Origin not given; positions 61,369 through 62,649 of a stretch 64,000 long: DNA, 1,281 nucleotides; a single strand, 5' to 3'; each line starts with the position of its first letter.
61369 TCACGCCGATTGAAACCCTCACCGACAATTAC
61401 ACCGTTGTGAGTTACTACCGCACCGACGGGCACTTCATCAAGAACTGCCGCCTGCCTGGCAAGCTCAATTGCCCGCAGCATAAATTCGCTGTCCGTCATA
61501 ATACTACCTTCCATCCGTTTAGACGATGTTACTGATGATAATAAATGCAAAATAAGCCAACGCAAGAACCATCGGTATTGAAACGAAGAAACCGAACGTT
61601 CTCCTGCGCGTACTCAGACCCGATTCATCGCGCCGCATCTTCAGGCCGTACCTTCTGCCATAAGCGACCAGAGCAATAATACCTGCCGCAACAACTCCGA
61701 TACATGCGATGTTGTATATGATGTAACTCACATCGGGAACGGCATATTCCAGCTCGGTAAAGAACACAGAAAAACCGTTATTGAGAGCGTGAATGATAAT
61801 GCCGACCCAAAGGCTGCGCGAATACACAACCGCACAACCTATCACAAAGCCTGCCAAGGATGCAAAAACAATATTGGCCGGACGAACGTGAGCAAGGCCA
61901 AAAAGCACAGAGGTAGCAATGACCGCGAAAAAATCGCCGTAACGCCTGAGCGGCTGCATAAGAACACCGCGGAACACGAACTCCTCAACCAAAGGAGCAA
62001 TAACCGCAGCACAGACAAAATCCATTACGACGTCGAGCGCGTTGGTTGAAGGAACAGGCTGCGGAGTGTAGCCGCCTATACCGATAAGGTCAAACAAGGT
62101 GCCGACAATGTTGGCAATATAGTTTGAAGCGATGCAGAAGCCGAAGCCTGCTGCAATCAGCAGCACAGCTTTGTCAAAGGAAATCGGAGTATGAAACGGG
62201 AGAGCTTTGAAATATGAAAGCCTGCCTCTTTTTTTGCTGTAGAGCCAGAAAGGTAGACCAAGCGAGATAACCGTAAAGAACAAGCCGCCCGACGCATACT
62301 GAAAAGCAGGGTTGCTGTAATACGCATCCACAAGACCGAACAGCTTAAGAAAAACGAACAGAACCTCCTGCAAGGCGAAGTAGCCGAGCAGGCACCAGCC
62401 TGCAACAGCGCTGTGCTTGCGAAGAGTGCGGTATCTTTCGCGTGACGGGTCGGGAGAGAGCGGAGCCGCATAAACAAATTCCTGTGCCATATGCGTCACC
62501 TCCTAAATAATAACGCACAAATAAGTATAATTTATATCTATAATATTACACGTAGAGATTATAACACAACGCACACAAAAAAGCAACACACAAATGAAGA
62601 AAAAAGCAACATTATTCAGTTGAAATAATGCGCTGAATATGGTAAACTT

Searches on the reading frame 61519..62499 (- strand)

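Call 88: search_protein_families(library=pfam, proteins=[window:61519-62499:-], max_evalue=0.001)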
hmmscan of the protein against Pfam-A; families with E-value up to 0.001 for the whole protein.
window:61519-62499:- (326 aa): 1 family
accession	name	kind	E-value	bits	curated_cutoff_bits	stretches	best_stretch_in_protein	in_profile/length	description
PF02517.21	Rce1-like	-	2.5e-21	76.2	22.4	1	158-242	5-92/93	Type II CAAX prenyl endopeptidase Rce1-like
